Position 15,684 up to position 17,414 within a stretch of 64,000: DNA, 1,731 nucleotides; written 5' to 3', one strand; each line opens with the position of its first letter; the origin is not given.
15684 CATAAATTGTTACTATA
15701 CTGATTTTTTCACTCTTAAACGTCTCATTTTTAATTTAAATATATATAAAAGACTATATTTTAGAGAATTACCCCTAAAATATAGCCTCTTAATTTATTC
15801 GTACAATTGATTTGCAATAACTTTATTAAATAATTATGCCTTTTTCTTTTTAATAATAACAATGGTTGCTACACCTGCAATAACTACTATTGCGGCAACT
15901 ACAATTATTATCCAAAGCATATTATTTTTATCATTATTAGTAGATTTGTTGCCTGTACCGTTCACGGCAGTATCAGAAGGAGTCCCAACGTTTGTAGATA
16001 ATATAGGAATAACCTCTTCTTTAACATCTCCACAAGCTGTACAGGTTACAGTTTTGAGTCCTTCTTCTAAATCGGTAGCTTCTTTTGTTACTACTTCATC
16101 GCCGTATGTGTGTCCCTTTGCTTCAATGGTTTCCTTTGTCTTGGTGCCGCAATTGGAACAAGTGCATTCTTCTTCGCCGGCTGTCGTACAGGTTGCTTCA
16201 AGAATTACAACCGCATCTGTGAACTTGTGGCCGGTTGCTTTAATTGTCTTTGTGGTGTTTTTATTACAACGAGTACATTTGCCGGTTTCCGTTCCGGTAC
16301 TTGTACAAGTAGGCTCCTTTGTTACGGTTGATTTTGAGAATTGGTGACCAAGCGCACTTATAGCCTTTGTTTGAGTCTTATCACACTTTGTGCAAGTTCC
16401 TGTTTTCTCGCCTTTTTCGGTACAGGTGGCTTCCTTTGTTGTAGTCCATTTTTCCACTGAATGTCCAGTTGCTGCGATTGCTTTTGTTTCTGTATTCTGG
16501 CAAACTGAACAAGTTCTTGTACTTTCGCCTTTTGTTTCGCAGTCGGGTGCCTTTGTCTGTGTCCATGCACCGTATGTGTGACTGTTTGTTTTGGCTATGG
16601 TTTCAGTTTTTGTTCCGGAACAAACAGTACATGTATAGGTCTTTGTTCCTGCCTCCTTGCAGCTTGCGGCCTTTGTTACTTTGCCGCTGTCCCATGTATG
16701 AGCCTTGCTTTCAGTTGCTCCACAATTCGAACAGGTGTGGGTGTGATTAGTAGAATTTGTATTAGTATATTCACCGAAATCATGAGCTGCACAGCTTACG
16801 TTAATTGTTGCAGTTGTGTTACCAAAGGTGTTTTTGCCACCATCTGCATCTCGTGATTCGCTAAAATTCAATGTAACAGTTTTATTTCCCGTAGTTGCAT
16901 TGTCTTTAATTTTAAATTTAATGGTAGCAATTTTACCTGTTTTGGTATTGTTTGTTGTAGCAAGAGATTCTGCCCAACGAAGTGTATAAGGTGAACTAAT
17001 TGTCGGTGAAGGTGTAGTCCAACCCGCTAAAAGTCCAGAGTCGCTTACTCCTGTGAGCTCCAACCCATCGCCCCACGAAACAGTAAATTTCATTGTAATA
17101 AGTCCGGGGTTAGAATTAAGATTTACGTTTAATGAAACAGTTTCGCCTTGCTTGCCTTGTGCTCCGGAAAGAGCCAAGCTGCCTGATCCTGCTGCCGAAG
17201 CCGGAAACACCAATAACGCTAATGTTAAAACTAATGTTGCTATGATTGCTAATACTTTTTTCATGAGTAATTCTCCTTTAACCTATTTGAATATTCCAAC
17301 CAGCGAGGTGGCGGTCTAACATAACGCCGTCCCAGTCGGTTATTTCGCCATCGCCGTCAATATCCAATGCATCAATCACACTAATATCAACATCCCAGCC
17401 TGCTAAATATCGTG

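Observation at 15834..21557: Cohesin-like membrane protein encoded next to two dockerin-bearing LRR adhesin paralogs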

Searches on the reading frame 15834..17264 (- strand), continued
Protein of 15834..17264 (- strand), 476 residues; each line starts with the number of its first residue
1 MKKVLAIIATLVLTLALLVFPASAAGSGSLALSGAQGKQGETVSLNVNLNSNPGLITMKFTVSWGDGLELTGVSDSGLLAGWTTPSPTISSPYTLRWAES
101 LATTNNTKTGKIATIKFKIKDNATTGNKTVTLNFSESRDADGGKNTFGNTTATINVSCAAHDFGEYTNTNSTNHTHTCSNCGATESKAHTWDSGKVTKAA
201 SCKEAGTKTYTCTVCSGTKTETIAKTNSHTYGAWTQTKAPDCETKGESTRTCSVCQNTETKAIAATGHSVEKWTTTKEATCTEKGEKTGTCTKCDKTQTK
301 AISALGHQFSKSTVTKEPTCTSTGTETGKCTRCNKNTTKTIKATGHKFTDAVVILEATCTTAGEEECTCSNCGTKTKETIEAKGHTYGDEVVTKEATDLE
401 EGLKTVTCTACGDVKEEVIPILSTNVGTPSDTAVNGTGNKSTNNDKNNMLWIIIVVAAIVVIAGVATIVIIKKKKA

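Call 18: find_related_loci(query=A1, collection=genome_contigs, flank=8000)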
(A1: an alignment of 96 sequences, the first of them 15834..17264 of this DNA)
Query A1 (476 aa) in genome_contigs; peptide patterns used: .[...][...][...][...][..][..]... (x = any residue, [..] = any of these).
113 stretches matched a pattern; 42 encode a relative of the query (tblastn E <= 1e-3); 42 distinct loci.
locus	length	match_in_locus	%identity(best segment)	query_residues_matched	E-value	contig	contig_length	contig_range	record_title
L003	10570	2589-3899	69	1-435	0e+0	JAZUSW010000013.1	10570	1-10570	MAG: Acutalibacteraceae bacterium isolate T1900044841_TS20190307.MAGScoT_cleanbin_000101 SGB_2947_k141_741001, whole gen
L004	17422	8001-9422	61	1-434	0e+0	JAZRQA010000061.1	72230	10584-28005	MAG: Acutalibacteraceae bacterium isolate T1900045369_YK20190059.MAGScoT_cleanbin_000004 SGB_6852_k141_702158, whole gen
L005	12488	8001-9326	61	15-470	2e-173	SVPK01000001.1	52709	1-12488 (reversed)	MAG: Oscillospiraceae bacterium isolate SIG589 NODE_14715_length_52709_cov_4.033338, whole genome shotgun sequence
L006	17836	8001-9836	60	1-451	1e-169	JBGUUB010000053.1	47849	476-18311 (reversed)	MAG: Acutalibacteraceae bacterium isolate fecal_MAG_56 fecal_MAG_56_contig_0053, whole genome shotgun sequence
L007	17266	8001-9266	64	1-432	2e-168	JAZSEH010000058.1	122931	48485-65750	MAG: Acutalibacteraceae bacterium isolate T1900044591_TS20190057.MAGScoT_cleanbin_000012 SGB_634_k141_1750758, whole gen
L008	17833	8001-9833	59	1-451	1e-167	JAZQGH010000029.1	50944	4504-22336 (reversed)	MAG: Acutalibacteraceae bacterium isolate T1900044631_TS20190097.MAGScoT_cleanbin_000009 SGB_1035_k141_2087732, whole ge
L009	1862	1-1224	58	13-420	2e-165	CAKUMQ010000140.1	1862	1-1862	MAG: uncultured Eubacteriales bacterium isolate REFINED_METABAT215_TOP10_CONTIGS_1500_ASSEMBLY_K77_MERGED__Hadza_MoBio_h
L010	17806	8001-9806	58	1-475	5e-151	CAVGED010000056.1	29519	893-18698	Paludibacteraceae bacterium isolate G02615-L1_cleanbin_000004 genome assembly, contig: Spades_G02615-L1_contig_564, whol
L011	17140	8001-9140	51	1-380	6e-130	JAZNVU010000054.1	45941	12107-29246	MAG: Acutalibacteraceae bacterium isolate T1900044788_TS20190254.MAGScoT_cleanbin_000011 SGB_2624_k141_896791, whole gen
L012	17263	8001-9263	44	1-431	6e-109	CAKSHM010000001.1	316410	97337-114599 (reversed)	MAG: uncultured Eubacteriales bacterium isolate REFINED_METABAT215_TOP10_CONTIGS_1500_ASSEMBLY_K77_MERGED__Hadza_MoBio_h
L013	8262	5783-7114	46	1-425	3e-105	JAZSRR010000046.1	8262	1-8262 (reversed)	MAG: Faecousia sp. isolate T1900044536_TS20190002.MAGScoT_cleanbin_000046 SGB_18_k141_1293909, whole genome shotgun sequ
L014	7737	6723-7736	48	1-419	4e-81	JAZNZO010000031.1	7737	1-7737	MAG: Faecousia sp. isolate T1900044767_TS20190233.MAGScoT_cleanbin_000048 SGB_2425_k141_236721, whole genome shotgun seq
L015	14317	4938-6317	62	1-451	7e-175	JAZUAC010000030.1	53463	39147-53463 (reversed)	MAG: Acutalibacteraceae bacterium isolate T1900045322_YK20190011.MAGScoT_cleanbin_000069 SGB_6374_k141_3355391, whole ge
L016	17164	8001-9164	41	1-388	3e-75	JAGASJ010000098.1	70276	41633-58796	MAG: Oscillospiraceae bacterium isolate RGIG8730 Water_deer_Colon-4__c347192, whole genome shotgun sequence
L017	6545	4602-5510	42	18-420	2e-66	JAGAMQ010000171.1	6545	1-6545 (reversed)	MAG: Oscillospiraceae bacterium isolate RGIG8581 Water_deer_Cecum-3__c647571, whole genome shotgun sequence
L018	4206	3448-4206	37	3-422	4e-39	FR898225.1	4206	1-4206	Eubacterium sp. CAG:841 genomic scaffold, scf85, whole genome shotgun sequence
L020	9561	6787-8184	29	1-380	5e-28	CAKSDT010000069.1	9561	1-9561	MAG: uncultured Clostridia bacterium isolate REFINED_METABAT215_TOP10_CONTIGS_1500_ASSEMBLY_K77_MERGED__Nepal_MoBio_Fibe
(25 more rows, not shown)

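Call 20: search_protein_families(library=pfam, proteins=[L001:5117-7987:+, L002:5678-7987:+, L004:4517-7987:+, L005:4413-7946:+, L006:3509-7987:+, L011:4812-7988:+, L017:3110-4540:+, L018:192-3410:+, L014:6002-6706:+, L020:5928-6668:+], max_evalue=0.001)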
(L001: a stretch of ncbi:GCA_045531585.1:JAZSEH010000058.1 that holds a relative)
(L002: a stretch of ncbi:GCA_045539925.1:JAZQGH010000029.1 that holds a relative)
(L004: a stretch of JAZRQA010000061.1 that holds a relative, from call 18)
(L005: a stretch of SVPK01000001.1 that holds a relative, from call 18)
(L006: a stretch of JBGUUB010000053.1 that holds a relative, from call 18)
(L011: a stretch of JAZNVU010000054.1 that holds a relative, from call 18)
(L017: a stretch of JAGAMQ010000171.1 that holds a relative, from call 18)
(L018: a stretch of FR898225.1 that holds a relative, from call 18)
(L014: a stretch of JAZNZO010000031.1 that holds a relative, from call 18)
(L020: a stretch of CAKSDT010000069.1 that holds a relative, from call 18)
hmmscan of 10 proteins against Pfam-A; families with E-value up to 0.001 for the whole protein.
L001:5117-7987:+ (956 aa): 2 families
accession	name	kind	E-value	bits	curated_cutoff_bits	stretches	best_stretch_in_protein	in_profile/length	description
PF00404.24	Dockerin_1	-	2.1e-06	28.3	22.9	1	895-948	2-56/57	Dockerin type I domain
PF07523.18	Big_3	-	2.7e-05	24.8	21.2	0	552-587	2-36/68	Bacterial Ig-like domain (group 3)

L002:5678-7987:+ (769 aa): 1 family
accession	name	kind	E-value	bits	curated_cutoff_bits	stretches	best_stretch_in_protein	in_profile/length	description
PF00404.24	Dockerin_1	-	1.1e-05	25.9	22.9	1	708-761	2-56/57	Dockerin type I domain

L004:4517-7987:+ (1156 aa): 1 family
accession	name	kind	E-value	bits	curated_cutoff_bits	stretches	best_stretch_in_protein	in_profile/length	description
PF00404.24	Dockerin_1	-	5.7e-05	23.7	22.9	1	1095-1148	2-56/57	Dockerin type I domain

L005:4413-7946:+ (1177 aa): 2 families
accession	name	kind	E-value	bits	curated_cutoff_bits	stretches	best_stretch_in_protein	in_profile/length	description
PF09479.16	Flg_new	-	9e-62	205.5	27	8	241-304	1-65/65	Listeria-Bacteroides repeat domain (List_Bact_rpt)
PF18998.6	Flg_new_2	-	8.7e-15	54.9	23.6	0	172-237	1-70/73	Divergent InlB B-repeat domain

L006:3509-7987:+ (1492 aa): 1 family
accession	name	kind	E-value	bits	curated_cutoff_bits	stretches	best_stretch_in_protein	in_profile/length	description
PF00404.24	Dockerin_1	-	3.8e-06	27.4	22.9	1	1431-1484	2-56/57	Dockerin type I domain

L011:4812-7988:+ (1058 aa): 1 family
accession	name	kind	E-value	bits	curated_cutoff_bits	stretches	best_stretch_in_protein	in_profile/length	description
PF00404.24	Dockerin_1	-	1.1e-07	32.3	22.9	1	996-1049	2-56/57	Dockerin type I domain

L017:3110-4540:+ (476 aa): 3 families
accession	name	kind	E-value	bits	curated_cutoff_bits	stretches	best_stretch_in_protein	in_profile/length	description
PF00959.24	Phage_lysozyme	-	1.4e-18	67.9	22.3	1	41-168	1-123/125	Phage lysozyme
PF00404.24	Dockerin_1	-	1.9e-13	50.8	22.9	1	414-469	1-57/57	Dockerin type I domain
PF08239.17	SH3_3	-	6.6e-06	26.6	27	0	350-376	2-28/54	Bacterial SH3 domain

L018:192-3410:+ (1072 aa): 4 families
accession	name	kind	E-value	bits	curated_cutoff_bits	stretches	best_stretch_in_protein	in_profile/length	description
PF00404.24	Dockerin_1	-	5.7e-09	36.5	22.9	1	1012-1064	2-56/57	Dockerin type I domain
PF13620.12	CarboxypepD_reg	-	0.00012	22.7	32.3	1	53-128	2-79/82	Carboxypeptidase regulatory-like domain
PF15887.11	Peptidase_Mx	-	0.00028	20.9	27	0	403-478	92-174/236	Putative zinc-binding metallo-peptidase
PF09430.16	EMC7_beta-sandw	-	0.00098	19.7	26.6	0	62-119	4-60/122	ER membrane protein complex subunit 7, beta-sandwich domain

L014:6002-6706:+ (234 aa): 1 family
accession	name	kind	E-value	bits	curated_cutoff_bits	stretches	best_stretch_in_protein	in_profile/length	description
PF00404.24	Dockerin_1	-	1.4e-09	38.4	22.9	1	173-226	1-56/57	Dockerin type I domain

L020:5928-6668:+ (246 aa): 1 family
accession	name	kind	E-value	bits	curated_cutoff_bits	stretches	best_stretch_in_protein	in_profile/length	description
PF00404.24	Dockerin_1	-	3.7e-14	53.1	22.9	1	173-233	1-56/57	Dockerin type I domain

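Call 21: predict_structure(alignment_id=A1)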
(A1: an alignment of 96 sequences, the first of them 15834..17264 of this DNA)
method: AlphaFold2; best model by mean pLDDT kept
length: 476 residues; sequences in the alignment: 96
mean_pLDDT: 87.0   pTM: 0.45
mean pLDDT of the five models: 87.0, 85.5, 85.4, 85.0, 83.5
residues with pLDDT >= 90: 305; 70-90: 129; 50-70: 16; < 50: 26
segments of 3 or more residues with pLDDT < 50: 425-447
pLDDT, mean of each block of 10 residues (from residue 1): 85 79 72 96 97 94 96 93 82 92 92 97 94 95 93 94 86 85 86 95 96 88 94 96 95 95 94 94 93 92 90 92 92 89 92 93 93 92 90 88 90 89 49 31 44 76 76 59
secondary structure, 60 per line:
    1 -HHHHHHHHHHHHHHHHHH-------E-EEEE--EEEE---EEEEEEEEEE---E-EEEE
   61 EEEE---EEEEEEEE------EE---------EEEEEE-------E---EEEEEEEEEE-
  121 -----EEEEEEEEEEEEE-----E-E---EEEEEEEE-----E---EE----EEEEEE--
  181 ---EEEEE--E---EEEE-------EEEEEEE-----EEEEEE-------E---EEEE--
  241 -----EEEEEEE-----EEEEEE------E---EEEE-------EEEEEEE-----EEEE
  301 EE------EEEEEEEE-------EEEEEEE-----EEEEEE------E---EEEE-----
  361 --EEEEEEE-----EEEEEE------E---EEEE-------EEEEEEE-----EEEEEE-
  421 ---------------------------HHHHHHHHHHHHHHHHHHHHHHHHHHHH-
elements in order: H2-19 E29-32 E35-38 E42-51 E57-64 E68-75 E93-98 E110-119 E126-138 E150-157 E173-178 E184-188 E195-198 E206-212 E218-223 E235-238 E246-252 E258-263 E274-277 E285-291 E297-302 E309-316 E324-330 E336-341 E352-355 E363-369 E375-380 E391-394 E402-408 E414-419 H448-475

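Call 23: search_solved_structures(query=A1, max_evalue=0.01, show_alignments=1)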
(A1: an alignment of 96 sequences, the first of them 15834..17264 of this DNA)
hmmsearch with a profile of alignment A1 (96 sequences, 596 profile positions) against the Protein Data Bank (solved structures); distinct sequences matched with E-value up to 0.01: 10.
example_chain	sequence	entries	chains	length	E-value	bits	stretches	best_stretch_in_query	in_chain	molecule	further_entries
9qa6_A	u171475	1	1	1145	9e-06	28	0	159-230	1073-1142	IgA protease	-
6kgc_A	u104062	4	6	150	0.0001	24.5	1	27-157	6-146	Probably cellulosomal scaffolding protein, secreted cellulose-binding and cohesin domain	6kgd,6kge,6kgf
6kg8_A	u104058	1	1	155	0.00013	24.2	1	27-157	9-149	Probably cellulosomal scaffolding protein, secreted cellulose-binding and cohesin domain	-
5nrm_A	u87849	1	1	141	0.00019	23.6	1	29-132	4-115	Endoglucanase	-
5nrk_A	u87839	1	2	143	0.00024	23.3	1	29-132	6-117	Endoglucanase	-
2vn5_A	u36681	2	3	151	0.00064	21.9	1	27-133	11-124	SCAFFOLDING PROTEIN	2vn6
3kcp_A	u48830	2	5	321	0.00079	21.6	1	25-133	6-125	Cellulosomal-scaffolding protein A | Cellulosome anchoring protein cohesin region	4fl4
1g1k_A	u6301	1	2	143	0.0017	20.4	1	29-133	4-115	SCAFFOLDING PROTEIN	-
5lxv_A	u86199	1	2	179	0.003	19.6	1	24-69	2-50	Scaffoldin C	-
4ums_A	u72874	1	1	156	0.0031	19.6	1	32-157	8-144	CELLULOSOMAL ANCHORING SCAFFOLDIN B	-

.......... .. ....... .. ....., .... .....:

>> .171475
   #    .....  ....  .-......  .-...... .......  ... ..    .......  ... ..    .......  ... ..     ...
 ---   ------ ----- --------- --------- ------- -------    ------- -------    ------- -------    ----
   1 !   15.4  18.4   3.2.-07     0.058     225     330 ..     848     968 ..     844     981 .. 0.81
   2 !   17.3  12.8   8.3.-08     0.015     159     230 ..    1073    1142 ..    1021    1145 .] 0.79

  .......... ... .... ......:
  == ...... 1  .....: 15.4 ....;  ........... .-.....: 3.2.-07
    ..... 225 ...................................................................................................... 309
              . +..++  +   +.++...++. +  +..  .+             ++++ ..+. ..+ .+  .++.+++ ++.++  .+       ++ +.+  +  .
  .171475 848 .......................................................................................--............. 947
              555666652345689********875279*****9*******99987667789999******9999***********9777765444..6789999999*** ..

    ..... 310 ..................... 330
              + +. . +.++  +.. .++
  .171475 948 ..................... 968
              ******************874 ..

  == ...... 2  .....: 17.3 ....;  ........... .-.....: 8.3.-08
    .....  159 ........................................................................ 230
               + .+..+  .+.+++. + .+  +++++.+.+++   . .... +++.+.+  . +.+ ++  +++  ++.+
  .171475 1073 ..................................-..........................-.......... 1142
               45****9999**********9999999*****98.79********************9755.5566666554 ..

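Call 24: fold_search(model_id=the predicted structure, library=pdb)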
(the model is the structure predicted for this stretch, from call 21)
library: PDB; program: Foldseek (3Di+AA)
matches with E <= 10: 1945; with E <= 0.001: 71
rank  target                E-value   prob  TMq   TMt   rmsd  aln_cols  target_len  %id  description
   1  2vn6_A                1.2e-08  1.00  0.24  0.68   4.1       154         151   23  The Clostridium cellulolyticum dockerin displays a dual binding mode for its cohesin partner (released 2008-05-13)
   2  4fl4_C                1.9e-08  1.00  0.25  0.38  15.0       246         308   17  Scaffoldin conformation and dynamics revealed by a ternary complex from the Clostridium thermocellum cellulosome (released 2012-06-27)
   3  4fl4_L                2.3e-08  1.00  0.25  0.38  13.9       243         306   18  Scaffoldin conformation and dynamics revealed by a ternary complex from the Clostridium thermocellum cellulosome (released 2012-06-27)
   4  4fl4_I                2.7e-08  1.00  0.25  0.38  15.1       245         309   16  Scaffoldin conformation and dynamics revealed by a ternary complex from the Clostridium thermocellum cellulosome (released 2012-06-27)
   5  2vn5_C                2.9e-08  1.00  0.24  0.69   2.9       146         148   22  The Clostridium cellulolyticum dockerin displays a dual binding mode for its cohesin partner (released 2008-05-20)
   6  3kcp_A                4.1e-08  1.00  0.26  0.40  14.9       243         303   17  Crystal structure of interacting Clostridium thermocellum multimodular components (released 2010-02-09)
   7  6kgf_A                4.2e-08  1.00  0.26  0.81   2.1       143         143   16  Crystal structure of CaDoc0917(R16D)-CaCohA2 complex at pH 8.2 (released 2020-07-08)
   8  2vn5_A                4.5e-08  1.00  0.24  0.71   2.9       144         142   22  The Clostridium cellulolyticum dockerin displays a dual binding mode for its cohesin partner (released 2008-05-20)
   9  1g1k_A                5.1e-08  1.00  0.24  0.71   2.9       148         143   22  COHESIN MODULE FROM THE CELLULOSOME OF CLOSTRIDIUM CELLULOLYTICUM (released 2000-11-22)
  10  6kgc_A                1.7e-07  1.00  0.26  0.81   2.0       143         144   16  Crystal structure of CaDoc0917(R49D)-CaCohA2 complex at pH 5.4 (released 2020-07-08)
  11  2w1n                  1.7e-07  1.00  0.23  0.45  19.1       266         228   15  cohesin and fibronectin type-III double module construct from the Clostridium perfringens glycoside hydrolase GH84C (released 2009-02-03)
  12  4dh2_C                1.9e-07  1.00  0.24  0.65   3.3       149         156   12  Crystal structure of Coh-OlpC(Cthe_0452)-Doc435(Cthe_0435) complex: A novel type I Cohesin-Dockerin complex from Clost (released 2012-11-28)
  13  6kgf_C                2.3e-07  1.00  0.26  0.79   2.1       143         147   16  Crystal structure of CaDoc0917(R16D)-CaCohA2 complex at pH 8.2 (released 2020-07-08)
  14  4ums                  2.3e-07  1.00  0.26  0.74   2.7       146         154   16  The crystal structure of the seventh ScaB type I cohesin from Pseudobacteroides cellulosolvens (released 2015-05-06)
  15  6kgd_A                3.2e-07  1.00  0.26  0.80   2.1       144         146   16  Crystal structure of CaDoc0917(R49D)-CaCohA2 complex at pH 8.0 (released 2020-07-08)
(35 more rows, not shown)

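Call 54: find_encoding_contigs(protein=window:15834-17264:-, flank=3000, max_places=3)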
Protein window:15834-17264:- (476 aa): 6 contigs read that carry it; 2 places shown.
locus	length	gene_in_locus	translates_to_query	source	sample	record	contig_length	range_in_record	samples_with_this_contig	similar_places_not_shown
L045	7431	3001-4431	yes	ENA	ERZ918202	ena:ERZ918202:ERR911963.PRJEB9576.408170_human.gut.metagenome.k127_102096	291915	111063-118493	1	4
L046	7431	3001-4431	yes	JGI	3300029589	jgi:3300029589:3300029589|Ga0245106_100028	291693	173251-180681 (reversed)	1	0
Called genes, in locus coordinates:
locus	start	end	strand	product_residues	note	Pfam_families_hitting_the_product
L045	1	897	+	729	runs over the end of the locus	-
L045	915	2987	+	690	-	PF13306:LRR_5, PF13855:LRR_8 (faint), PF05725:FNIP (faint), PF13306:LRR_5, PF00404:Dockerin_1 (weak)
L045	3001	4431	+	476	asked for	-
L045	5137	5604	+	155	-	-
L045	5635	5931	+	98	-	-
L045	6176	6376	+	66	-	PF13396:PLDc_N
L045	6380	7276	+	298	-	PF00005:ABC_tran, PF13304:AAA_21 (faint)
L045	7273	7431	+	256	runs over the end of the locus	PF12679:ABC2_membrane_2, PF10920:DUF2705 (weak)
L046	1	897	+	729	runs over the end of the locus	-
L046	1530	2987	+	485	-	PF13306:LRR_5, PF00404:Dockerin_1 (weak)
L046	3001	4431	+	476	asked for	-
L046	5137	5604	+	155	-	-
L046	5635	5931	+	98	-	-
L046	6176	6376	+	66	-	PF13396:PLDc_N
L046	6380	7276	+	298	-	PF00005:ABC_tran, PF13304:AAA_21 (faint)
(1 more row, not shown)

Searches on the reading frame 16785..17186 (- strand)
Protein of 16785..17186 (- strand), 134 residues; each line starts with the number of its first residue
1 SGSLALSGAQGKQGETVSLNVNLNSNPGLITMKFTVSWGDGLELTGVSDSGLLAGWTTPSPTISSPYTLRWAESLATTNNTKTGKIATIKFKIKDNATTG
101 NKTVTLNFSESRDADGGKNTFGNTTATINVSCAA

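Call 48: search_protein_representatives(protein=window:16785-17186:-)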
Query: 134 residues. Proteins with E-value up to 0.001 (for the whole library): 2456; up to 1e-10: 675; up to 1e-30: 51. The best 150 are listed.
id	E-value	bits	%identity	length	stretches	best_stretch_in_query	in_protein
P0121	1.6e-119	409.6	40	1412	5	14-130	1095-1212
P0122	9.3e-65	232.6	84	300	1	2-133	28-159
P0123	8.5e-60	216.6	79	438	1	1-133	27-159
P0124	7.7e-58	210.3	29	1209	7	5-107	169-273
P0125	8.7e-54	197.2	32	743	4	6-132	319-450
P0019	1.9e-52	192.9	71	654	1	1-134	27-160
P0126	2.3e-49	182.8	46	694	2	2-132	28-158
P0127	1.2e-48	180.5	68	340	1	2-131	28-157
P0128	1.2e-48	180.5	62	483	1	1-133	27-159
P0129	1.3e-48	180.4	64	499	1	2-133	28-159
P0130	6.6e-48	178.2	31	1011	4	7-117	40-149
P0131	8.2e-48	177.9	34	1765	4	4-113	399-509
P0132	3.5e-47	175.8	32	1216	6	5-105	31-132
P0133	2.8e-46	172.9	63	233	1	1-131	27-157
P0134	2.8e-45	169.7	36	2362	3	7-112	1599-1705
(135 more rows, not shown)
